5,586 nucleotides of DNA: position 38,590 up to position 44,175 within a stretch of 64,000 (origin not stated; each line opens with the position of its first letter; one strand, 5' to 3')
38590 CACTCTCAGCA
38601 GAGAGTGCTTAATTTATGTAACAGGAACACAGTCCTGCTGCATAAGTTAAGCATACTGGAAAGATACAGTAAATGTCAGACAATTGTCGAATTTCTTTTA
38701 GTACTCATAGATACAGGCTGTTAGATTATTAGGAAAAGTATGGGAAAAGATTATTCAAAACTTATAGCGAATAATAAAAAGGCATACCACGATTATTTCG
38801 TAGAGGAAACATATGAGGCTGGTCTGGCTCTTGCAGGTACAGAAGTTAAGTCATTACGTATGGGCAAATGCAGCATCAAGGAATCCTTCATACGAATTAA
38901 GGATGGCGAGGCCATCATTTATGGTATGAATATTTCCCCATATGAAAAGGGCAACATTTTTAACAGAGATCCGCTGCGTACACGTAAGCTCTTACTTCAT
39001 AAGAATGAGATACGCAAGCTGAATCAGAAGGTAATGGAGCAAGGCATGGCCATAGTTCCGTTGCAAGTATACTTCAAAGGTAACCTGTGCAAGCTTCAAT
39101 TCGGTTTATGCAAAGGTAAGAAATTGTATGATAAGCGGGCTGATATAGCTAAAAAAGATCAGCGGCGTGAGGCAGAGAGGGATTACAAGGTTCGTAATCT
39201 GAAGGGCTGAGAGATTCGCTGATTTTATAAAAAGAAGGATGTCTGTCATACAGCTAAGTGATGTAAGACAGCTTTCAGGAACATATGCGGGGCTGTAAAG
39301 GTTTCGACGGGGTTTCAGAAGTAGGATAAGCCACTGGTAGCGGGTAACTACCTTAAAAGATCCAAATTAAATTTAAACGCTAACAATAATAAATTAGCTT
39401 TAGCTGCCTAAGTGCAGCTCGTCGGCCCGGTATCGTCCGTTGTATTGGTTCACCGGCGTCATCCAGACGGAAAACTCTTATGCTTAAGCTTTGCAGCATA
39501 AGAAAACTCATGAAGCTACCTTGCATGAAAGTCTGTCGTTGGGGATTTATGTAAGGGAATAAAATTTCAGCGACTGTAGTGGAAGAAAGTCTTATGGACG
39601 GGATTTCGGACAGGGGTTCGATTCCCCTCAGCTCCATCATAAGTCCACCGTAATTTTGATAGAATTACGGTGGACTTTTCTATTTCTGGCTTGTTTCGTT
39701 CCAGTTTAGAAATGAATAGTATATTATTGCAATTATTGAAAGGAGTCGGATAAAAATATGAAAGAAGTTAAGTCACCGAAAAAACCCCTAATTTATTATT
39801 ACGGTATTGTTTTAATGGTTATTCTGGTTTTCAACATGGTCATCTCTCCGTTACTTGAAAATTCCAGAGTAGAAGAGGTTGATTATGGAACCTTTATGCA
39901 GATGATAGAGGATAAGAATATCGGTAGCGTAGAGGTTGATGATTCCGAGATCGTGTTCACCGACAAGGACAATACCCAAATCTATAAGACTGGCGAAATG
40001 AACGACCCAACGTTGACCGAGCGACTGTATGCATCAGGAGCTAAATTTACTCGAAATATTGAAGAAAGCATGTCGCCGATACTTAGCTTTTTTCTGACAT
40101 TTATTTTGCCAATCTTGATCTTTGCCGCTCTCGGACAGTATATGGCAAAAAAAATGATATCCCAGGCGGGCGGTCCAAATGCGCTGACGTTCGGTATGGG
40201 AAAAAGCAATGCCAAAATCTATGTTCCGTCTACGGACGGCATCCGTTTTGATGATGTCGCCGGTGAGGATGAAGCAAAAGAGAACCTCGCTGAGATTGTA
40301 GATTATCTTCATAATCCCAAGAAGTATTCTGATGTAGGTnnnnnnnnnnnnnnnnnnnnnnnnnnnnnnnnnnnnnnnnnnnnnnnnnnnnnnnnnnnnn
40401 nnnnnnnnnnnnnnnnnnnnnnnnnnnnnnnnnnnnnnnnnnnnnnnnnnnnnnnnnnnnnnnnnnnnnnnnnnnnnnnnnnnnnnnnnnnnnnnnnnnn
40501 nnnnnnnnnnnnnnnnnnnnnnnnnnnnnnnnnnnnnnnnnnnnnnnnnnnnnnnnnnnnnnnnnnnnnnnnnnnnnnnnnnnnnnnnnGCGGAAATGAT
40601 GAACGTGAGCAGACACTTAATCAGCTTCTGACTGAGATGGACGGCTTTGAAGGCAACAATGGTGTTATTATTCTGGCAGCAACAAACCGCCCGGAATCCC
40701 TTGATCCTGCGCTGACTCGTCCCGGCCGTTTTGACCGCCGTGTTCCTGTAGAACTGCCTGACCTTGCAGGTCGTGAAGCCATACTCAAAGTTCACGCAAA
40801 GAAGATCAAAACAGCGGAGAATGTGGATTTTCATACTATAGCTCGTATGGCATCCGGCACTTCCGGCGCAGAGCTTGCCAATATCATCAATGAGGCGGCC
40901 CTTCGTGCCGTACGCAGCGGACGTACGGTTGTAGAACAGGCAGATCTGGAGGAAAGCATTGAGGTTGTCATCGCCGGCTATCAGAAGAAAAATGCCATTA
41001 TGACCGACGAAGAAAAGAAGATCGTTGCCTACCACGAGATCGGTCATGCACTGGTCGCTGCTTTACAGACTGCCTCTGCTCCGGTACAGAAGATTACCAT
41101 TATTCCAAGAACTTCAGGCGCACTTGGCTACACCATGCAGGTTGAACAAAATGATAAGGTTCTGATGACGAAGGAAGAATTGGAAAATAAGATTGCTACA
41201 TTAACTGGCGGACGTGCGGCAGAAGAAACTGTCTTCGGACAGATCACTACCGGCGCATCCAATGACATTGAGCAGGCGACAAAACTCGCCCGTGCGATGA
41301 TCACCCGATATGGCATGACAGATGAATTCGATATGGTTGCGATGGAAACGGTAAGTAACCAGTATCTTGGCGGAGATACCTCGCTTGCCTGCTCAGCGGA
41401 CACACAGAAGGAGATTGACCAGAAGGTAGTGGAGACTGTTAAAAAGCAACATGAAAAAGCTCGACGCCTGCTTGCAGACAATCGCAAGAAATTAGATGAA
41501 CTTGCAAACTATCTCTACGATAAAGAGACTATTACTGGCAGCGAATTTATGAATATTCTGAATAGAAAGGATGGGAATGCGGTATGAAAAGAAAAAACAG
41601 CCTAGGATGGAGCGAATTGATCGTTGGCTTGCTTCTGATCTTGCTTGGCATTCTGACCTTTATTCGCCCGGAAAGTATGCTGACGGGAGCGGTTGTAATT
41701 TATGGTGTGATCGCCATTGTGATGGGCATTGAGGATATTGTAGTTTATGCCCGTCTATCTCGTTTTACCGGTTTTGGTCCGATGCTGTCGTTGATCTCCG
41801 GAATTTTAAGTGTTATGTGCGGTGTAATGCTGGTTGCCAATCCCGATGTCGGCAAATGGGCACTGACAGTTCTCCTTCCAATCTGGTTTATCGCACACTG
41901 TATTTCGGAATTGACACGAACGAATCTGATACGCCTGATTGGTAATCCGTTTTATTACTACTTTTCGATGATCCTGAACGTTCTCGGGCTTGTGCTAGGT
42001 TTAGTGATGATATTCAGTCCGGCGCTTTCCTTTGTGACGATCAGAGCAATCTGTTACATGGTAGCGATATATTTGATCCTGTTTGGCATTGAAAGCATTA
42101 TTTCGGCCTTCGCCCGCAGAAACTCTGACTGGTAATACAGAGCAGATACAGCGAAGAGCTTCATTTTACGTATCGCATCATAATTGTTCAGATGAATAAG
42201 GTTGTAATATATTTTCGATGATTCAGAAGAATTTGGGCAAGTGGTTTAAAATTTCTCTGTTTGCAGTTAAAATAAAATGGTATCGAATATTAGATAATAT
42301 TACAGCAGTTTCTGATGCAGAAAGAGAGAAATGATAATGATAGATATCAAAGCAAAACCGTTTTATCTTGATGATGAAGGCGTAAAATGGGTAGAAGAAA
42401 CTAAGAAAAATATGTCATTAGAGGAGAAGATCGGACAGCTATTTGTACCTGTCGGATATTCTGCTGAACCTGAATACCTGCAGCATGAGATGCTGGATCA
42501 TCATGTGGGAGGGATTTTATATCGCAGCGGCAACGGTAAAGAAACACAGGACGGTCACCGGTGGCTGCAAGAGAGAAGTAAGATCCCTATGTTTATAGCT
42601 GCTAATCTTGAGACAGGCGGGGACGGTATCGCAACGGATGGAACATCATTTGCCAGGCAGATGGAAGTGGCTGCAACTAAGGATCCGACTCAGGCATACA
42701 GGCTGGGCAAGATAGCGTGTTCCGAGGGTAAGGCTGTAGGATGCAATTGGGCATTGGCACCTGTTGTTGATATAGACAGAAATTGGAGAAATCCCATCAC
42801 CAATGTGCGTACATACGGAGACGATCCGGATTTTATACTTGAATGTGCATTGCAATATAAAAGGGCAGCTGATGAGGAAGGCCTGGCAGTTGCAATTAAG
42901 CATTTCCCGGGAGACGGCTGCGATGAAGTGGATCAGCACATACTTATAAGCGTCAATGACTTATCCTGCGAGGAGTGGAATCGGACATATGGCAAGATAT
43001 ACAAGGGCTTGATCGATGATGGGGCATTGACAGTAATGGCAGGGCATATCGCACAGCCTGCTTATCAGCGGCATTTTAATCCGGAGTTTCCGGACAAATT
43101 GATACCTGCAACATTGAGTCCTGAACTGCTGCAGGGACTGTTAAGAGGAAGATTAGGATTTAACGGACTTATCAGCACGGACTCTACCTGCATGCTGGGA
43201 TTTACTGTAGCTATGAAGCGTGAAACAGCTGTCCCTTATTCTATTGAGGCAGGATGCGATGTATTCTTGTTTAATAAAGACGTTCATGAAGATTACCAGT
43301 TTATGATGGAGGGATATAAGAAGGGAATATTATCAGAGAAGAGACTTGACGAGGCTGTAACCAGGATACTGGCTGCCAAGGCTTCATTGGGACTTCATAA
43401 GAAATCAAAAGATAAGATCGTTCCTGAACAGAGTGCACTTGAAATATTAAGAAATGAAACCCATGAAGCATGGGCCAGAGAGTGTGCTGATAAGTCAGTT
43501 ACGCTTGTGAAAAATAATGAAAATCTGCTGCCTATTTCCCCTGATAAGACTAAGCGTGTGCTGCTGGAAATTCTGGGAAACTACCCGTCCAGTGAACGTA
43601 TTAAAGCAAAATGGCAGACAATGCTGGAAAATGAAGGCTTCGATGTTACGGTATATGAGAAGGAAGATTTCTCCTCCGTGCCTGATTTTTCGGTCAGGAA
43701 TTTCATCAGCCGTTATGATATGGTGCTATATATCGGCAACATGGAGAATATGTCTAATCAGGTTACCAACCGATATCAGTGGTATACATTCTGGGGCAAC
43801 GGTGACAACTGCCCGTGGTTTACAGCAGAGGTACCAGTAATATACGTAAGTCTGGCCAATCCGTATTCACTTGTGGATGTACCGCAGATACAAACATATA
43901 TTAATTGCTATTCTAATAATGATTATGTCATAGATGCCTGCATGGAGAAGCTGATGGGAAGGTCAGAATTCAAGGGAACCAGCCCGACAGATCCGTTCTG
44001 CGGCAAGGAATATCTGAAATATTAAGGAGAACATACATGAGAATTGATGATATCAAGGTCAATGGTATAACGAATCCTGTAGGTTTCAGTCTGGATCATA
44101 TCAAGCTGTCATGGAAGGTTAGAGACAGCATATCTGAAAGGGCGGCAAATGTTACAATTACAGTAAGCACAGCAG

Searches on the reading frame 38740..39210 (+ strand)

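Call 21: search_protein_families(library=pfam, proteins=[window:38740-39210:+], max_evalue=0.001)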
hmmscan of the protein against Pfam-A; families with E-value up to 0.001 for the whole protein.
window:38740-39210:+ (156 aa): 1 family
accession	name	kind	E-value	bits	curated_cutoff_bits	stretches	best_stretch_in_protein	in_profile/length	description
PF01668.23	SmpB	-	1.1e-60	204.1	27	1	9-150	1-142/143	SmpB protein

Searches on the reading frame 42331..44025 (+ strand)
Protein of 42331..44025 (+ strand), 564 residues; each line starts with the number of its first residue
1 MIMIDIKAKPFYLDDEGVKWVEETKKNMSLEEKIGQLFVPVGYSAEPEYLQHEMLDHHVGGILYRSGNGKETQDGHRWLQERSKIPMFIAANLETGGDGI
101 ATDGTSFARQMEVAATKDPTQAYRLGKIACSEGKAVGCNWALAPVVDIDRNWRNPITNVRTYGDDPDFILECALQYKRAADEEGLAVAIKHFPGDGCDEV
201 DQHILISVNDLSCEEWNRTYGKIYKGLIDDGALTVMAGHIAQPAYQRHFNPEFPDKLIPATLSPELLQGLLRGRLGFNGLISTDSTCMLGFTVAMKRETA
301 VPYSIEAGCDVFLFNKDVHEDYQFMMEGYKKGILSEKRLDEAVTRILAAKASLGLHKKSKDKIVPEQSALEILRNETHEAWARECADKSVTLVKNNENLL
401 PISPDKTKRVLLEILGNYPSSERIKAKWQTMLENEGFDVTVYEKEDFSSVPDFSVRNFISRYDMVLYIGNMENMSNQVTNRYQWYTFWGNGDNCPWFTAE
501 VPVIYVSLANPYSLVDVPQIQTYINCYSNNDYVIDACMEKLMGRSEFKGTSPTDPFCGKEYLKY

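Call 21: search_protein_families(library=pfam, proteins=[window:42331-44025:+], max_evalue=0.001)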
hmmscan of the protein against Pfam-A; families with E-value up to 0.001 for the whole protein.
window:42331-44025:+ (564 aa): 1 family
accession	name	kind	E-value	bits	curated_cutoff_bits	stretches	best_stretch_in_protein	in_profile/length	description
PF00933.27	Glyco_hydro_3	-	1.3e-58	199.3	27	1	30-348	2-315/316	Glycosyl hydrolase family 3 N terminal domain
